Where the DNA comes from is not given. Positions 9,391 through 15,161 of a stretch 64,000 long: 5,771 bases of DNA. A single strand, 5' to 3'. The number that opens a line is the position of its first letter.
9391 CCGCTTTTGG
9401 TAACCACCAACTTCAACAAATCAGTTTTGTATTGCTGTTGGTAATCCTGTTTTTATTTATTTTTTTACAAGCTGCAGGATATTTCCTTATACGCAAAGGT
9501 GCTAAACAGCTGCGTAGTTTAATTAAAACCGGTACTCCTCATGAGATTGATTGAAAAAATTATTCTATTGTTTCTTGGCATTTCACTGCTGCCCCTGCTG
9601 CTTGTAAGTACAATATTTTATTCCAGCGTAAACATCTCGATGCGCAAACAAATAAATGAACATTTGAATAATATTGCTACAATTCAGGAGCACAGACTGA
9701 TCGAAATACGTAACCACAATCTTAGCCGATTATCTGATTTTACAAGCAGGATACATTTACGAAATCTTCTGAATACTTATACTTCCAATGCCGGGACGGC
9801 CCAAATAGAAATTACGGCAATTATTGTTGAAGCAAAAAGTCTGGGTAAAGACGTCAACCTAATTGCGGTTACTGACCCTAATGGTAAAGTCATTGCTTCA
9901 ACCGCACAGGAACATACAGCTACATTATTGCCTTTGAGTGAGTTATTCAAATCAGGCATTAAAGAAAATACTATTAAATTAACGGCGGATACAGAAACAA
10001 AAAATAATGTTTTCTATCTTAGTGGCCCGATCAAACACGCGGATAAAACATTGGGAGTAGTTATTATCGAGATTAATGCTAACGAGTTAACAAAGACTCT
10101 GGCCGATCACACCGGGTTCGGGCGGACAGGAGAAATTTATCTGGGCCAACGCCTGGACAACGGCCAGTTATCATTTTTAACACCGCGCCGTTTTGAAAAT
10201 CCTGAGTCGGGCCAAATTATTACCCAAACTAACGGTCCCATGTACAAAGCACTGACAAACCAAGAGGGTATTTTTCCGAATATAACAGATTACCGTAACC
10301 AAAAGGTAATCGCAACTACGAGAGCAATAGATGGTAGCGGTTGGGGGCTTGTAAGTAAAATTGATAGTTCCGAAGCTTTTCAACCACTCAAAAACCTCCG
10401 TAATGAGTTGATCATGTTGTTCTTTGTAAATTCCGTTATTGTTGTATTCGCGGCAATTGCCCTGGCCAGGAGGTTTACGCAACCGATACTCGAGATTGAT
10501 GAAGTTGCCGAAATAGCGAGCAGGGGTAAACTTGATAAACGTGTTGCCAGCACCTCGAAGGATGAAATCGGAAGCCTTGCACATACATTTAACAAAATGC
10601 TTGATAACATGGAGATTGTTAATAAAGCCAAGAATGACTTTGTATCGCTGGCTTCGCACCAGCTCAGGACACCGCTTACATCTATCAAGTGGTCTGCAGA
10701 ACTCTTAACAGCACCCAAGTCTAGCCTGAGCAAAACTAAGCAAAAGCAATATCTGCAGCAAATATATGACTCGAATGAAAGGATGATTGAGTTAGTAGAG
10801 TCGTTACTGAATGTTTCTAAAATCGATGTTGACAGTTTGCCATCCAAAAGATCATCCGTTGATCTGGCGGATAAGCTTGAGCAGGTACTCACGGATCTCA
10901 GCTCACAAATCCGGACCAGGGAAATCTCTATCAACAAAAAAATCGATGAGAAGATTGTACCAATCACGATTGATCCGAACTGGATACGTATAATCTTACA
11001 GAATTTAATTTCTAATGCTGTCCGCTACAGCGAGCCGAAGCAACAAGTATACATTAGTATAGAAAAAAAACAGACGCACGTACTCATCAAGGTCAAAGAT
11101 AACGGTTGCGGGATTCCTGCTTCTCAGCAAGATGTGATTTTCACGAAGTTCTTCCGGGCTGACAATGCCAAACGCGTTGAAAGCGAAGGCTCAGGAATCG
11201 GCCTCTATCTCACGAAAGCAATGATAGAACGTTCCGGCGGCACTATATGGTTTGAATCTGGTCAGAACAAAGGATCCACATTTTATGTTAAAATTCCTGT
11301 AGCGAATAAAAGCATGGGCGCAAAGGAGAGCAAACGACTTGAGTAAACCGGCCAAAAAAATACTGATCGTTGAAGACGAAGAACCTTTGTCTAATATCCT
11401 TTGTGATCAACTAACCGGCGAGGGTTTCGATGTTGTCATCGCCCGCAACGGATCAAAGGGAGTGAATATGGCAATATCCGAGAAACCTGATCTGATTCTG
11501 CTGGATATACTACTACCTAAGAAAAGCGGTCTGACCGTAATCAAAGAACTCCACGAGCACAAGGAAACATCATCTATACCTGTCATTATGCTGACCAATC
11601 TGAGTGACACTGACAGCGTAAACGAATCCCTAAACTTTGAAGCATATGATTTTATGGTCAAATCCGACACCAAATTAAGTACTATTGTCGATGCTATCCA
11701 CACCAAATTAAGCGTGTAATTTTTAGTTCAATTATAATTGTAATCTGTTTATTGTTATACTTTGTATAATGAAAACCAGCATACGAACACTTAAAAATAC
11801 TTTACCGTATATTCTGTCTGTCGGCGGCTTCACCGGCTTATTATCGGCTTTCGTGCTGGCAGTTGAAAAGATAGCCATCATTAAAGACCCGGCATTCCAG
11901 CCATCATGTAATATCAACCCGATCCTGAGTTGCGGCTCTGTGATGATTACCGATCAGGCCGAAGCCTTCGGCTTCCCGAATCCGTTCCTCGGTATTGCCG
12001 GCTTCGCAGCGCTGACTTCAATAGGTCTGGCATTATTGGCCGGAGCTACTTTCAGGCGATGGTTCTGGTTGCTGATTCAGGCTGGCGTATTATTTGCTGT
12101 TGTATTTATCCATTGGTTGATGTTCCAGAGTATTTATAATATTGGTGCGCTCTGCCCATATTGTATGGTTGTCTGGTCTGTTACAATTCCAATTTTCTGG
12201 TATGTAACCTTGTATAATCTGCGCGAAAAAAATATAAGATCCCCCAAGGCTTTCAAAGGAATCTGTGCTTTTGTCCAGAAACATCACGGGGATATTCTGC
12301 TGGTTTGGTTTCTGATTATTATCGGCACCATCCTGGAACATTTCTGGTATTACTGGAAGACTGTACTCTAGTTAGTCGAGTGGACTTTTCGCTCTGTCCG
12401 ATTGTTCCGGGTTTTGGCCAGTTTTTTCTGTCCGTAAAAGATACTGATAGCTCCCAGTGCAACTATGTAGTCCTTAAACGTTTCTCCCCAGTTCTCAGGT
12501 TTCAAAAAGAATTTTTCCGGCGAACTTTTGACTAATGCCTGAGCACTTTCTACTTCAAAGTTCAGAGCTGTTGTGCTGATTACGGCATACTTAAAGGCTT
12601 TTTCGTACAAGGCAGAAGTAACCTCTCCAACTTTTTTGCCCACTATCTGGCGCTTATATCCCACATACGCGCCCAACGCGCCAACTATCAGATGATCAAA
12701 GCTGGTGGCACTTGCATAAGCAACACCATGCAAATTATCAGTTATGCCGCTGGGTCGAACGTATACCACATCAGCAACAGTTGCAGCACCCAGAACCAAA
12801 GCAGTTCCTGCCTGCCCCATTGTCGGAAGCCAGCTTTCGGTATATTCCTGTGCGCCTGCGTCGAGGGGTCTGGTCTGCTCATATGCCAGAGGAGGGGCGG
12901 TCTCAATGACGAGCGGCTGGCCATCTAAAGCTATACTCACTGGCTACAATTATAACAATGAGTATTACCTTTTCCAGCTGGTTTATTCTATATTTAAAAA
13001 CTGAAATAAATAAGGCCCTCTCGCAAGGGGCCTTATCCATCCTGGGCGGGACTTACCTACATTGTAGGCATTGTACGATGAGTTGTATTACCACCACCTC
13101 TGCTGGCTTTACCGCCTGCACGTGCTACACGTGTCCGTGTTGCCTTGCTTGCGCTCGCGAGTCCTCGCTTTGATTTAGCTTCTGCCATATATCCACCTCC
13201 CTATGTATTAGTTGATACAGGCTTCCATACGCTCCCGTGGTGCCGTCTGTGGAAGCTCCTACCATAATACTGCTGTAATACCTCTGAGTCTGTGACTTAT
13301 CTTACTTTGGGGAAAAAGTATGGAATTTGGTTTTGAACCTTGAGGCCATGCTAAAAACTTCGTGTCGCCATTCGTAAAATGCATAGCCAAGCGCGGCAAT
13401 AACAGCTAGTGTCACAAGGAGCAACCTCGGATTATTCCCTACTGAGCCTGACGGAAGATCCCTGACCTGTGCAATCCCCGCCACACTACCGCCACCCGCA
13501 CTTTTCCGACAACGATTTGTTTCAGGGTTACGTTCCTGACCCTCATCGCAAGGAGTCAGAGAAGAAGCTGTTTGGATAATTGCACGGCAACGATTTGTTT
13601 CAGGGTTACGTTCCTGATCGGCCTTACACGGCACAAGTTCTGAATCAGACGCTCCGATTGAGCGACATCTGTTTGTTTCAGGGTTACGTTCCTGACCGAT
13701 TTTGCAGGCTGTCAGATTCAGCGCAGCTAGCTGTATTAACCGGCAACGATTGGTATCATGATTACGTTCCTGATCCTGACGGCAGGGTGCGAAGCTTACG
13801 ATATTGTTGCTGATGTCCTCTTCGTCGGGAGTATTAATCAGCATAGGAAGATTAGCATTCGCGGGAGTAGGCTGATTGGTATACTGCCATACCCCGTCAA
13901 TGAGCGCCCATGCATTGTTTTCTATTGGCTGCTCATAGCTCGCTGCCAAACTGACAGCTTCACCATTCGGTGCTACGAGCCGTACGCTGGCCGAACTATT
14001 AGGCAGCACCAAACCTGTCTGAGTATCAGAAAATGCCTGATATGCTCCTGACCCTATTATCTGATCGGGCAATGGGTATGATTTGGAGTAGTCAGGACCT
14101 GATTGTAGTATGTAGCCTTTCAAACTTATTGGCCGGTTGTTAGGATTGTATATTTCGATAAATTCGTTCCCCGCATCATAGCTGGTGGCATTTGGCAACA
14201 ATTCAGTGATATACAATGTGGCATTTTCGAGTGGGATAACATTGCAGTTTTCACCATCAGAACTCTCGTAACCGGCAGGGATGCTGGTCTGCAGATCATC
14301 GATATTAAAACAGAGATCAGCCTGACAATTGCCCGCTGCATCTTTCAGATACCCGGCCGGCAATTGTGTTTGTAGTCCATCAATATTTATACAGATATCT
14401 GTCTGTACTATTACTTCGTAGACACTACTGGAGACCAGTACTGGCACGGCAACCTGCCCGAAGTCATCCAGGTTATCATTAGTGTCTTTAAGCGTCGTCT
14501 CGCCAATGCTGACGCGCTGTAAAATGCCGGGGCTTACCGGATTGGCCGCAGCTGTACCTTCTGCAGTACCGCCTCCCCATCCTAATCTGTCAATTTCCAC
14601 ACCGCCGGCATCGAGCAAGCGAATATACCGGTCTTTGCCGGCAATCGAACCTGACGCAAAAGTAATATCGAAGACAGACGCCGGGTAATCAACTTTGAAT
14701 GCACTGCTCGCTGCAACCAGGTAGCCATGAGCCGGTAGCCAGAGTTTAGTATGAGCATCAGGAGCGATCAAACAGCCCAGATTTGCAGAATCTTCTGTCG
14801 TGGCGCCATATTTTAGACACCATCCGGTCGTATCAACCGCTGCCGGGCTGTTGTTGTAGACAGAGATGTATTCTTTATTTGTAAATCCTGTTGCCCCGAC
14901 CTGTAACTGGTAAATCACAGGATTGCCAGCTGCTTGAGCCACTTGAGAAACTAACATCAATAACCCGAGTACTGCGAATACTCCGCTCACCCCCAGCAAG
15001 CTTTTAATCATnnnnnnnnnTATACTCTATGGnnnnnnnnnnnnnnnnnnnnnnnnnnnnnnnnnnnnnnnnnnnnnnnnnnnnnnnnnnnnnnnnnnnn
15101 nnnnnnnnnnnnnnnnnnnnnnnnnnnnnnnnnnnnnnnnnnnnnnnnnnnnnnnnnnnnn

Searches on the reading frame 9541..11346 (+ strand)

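Call 29: search_protein_families(library=pfam, proteins=[window:9541-11346:+], max_evalue=0.001)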
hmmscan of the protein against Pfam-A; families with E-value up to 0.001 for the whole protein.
window:9541-11346:+ (601 aa): 4 families
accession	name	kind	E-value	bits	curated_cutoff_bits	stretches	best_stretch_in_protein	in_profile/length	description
PF02518.31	HATPase_c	-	2.1e-29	102.6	26.4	1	478-588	2-110/111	Histidine kinase-, DNA gyrase B-, and HSP90-like ATPase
PF00512.31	HisKA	-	3.1e-17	62.8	26.9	1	363-429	1-64/66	His Kinase A (phospho-acceptor) domain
PF00672.30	HAMP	-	5.5e-11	43.1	25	1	308-357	2-51/53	HAMP domain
PF02743.24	dCache_1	-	3.2e-09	37.1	45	1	75-272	34-239/240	Cache domain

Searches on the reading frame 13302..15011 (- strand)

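Call 29: search_protein_families(library=pfam, proteins=[window:13302-15011:-], max_evalue=0.001)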
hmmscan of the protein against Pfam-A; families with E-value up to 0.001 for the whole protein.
window:13302-15011:- (569 aa): 1 family
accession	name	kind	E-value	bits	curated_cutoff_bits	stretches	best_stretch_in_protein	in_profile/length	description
PF00932.25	LTD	-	1.6e-20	73.9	34.3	2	263-354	5-103/109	Lamin Tail Domain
